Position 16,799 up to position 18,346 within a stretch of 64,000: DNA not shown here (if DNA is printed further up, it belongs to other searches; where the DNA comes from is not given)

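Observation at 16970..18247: Metzincin-like lipoprotein fused to a TbpB-like domain, present twice with a near-identical 0.6-kb inverted 3' block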

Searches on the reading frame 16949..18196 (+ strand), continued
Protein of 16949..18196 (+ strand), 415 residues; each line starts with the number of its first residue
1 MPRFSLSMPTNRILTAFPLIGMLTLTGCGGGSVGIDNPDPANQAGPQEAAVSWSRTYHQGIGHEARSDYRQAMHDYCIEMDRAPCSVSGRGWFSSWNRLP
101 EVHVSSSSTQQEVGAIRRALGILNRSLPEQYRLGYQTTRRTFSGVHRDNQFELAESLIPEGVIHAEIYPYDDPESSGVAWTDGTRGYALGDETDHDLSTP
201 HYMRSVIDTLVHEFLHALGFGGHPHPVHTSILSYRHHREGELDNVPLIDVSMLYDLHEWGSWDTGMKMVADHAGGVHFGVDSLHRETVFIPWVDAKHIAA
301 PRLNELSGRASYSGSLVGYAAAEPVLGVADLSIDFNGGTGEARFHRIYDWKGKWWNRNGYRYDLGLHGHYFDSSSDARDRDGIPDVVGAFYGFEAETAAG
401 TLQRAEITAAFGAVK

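Call 31: search_protein_families(library=pfam, proteins=[L019:9494-10768:+, L019:10624-11559:+, L016:9545-10753:+, L016:10845-12053:+], max_evalue=0.1)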
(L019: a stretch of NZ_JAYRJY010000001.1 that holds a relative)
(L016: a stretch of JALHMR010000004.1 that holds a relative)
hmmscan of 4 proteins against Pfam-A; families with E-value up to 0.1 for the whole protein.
L019:9494-10768:+ (424 aa): 2 families
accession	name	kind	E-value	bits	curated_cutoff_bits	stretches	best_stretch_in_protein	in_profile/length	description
PF08238.18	Sel1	-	7.1e-12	45.8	30.7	1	352-387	1-36/36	Sel1 repeat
PF11150.13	DUF2927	-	9.8e-08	32.8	26.2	1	63-235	22-200/206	Protein of unknown function (DUF2927)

L019:10624-11559:+ (311 aa): 1 family
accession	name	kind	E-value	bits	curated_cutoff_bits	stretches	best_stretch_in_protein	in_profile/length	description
PF11150.13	DUF2927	-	2.9e-08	34.5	26.2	1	101-270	18-197/206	Protein of unknown function (DUF2927)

L016:9545-10753:+ (402 aa): 3 families
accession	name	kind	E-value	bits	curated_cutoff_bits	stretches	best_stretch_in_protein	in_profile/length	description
PF08238.18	Sel1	-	2.1e-20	72.8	30.7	3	336-367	3-34/36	Sel1 repeat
PF11150.13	DUF2927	-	1.6e-11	45.1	26.2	1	36-204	5-195/206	Protein of unknown function (DUF2927)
PF00413.30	Peptidase_M10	-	0.088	13.1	24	0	145-196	103-158/159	Matrixin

L016:10845-12053:+ (402 aa): 3 families
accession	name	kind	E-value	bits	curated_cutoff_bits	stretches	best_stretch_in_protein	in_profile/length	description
PF08238.18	Sel1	-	8.9e-25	86.7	30.7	3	336-367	3-34/36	Sel1 repeat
PF11150.13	DUF2927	-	2.9e-12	47.6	26.2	1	38-204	5-195/206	Protein of unknown function (DUF2927)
PF01400.30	Astacin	-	0.0062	16.7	22.5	1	114-169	46-96/189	Astacin (Peptidase family M12A)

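Call 43: find_encoding_contigs(protein=P0001, flank=10000, max_places=6)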
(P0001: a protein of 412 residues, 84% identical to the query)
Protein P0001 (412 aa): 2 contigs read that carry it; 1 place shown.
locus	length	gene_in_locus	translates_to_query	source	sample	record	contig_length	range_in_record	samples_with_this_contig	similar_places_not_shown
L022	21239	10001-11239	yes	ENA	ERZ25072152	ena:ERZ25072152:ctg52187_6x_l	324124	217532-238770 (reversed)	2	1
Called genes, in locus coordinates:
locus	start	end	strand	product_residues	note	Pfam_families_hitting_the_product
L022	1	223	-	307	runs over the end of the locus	PF02574:S-methyl_trans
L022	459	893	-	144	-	-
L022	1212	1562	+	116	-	-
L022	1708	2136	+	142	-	PF01381:HTH_3, PF13560:HTH_31 (weak)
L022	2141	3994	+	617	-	PF01656:CbiA (weak), PF13614:AAA_31 (weak)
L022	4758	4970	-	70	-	-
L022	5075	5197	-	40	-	-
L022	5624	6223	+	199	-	PF13609:Porin_4, PF00267:Porin_1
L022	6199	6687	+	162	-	-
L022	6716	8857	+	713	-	-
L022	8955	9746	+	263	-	-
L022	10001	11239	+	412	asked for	-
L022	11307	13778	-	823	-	-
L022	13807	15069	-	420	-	PF13609:Porin_4, PF00267:Porin_1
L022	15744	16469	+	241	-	PF12686:DUF3800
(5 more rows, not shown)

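Call 45: find_encoding_contigs(protein=window:16949-18193:+, flank=10000, max_places=6)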
Protein window:16949-18193:+ (415 aa): 2 contigs read that carry it; 1 place shown.
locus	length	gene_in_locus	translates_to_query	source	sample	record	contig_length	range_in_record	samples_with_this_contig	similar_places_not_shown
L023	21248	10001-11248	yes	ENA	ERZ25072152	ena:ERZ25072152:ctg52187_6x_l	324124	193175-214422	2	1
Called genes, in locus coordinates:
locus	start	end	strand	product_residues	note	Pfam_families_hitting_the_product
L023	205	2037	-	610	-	PF00890:FAD_binding_2, PF02910:Succ_DH_flav_C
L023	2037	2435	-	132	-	PF12838:Fer4_7 (faint), PF00037:Fer4 (weak), PF12139:APS-reductase_C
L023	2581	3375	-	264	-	-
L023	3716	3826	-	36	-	-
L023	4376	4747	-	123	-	-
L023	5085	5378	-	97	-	-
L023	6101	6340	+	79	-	-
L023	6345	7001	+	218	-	-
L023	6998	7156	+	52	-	-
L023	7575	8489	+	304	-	PF00267:Porin_1, PF13609:Porin_4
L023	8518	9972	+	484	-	-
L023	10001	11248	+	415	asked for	-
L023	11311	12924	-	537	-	-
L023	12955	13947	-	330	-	PF00267:Porin_1 (weak), PF13609:Porin_4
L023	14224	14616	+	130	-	-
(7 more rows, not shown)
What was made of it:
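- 16970..18196 (+): metz1 coding sequence (alternative upstream ATG at 16949, used for the residue numbering 1-415). The protein is on record from 16949 in public gene calls (call 45).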

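Call 64: find_encoding_contigs(protein=P0015, flank=8000, max_places=2)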
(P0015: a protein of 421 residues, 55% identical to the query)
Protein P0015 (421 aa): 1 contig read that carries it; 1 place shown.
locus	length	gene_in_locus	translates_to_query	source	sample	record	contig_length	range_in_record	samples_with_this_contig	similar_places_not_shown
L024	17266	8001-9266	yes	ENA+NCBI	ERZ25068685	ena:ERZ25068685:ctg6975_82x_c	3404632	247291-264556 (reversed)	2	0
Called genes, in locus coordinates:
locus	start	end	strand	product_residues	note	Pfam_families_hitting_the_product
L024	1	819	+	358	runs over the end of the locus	PF00111:Fer2, PF00970:FAD_binding_6 (weak), PF00175:NAD_binding_1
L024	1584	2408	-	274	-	PF12686:DUF3800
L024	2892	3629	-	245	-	PF00557:Peptidase_M24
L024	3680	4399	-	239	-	PF17746:SfsA_N, PF03749:SfsA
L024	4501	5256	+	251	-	PF00994:MoCF_biosynth, PF24102:FLAD1_M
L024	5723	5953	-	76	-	-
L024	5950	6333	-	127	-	-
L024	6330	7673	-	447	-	PF08238:Sel1, PF13103:TonB_2 (faint), PF03544:TonB_C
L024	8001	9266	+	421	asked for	-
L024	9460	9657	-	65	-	-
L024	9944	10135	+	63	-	-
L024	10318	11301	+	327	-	PF00493:MCM, PF20030:bpMoxR, PF05496:RuvB_N (faint), PF07726:AAA_3, PF07728:AAA_5, PF17863:AAA_lid_2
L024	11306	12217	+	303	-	PF01882:DUF58, PF13519:VWA_2 (weak)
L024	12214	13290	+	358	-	-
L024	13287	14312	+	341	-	PF07584:BatA, PF00092:VWA, PF13519:VWA_2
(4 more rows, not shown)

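Call 65: find_encoding_contigs(protein=P0032, flank=8000, max_places=2)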
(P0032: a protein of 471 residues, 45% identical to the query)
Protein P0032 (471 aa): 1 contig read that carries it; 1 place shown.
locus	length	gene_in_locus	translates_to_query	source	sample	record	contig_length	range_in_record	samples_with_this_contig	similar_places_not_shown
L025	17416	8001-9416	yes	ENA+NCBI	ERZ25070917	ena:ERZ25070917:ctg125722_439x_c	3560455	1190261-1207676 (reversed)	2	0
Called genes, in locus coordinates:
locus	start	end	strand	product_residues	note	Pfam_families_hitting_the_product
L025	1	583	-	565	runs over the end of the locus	PF00890:FAD_binding_2, PF02910:Succ_DH_flav_C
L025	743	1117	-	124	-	PF01127:Sdh_cyt, PF05328:CybS (faint)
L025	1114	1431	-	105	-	PF01127:Sdh_cyt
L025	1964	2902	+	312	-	-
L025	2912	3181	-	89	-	PF04977:DivIC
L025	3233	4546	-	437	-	PF03952:Enolase_N, PF00113:Enolase_C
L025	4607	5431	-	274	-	PF00793:DAHP_synth_1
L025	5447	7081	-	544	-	PF06418:CTP_synth_N, PF00117:GATase, PF07722:Peptidase_C26 (weak)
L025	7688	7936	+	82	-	-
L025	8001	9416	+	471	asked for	-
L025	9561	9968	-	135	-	-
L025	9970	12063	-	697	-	PF13380:CoA_binding_2, PF13607:Succ_CoA_lig, PF13549:ATP-grasp_5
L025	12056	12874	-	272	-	PF00378:ECH_1, PF16113:ECH_2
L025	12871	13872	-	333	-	PF02274:ADI (faint), PF19420:DDAH_eukar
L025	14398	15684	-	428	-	PF01171:ATP_bind_3, PF11734:TilS_C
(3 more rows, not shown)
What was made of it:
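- Poriferihabitaceae the gene stands alone among housekeeping genes (calls 64, 65), so the link to porin cassettes is lineage-specific.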

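Call 66: find_encoding_contigs(protein=P0028, flank=8000, max_places=2)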
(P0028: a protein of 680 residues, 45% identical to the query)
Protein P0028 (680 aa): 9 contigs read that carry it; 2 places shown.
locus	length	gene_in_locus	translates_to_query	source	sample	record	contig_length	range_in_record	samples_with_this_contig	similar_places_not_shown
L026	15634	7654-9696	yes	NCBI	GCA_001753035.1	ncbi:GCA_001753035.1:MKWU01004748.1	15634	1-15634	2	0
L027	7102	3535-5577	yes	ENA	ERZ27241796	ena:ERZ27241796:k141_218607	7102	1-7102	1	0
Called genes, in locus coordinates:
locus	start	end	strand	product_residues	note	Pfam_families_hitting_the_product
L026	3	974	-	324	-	?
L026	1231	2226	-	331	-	PF02899:Phage_int_SAM_1 (weak), PF00589:Phage_integrase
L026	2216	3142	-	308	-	PF00589:Phage_integrase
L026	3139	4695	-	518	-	PF02899:Phage_int_SAM_1 (weak), PF00589:Phage_integrase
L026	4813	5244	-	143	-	-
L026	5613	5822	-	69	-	-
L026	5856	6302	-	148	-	-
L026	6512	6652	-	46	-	-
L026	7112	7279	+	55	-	-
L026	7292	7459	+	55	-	-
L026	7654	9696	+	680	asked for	PF01298:TbpB_B_D (faint)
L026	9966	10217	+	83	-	PF05973:Gp49 (weak)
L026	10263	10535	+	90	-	-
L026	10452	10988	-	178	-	-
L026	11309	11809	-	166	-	PF01609:DDE_Tnp_1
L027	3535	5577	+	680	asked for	PF01298:TbpB_B_D (faint)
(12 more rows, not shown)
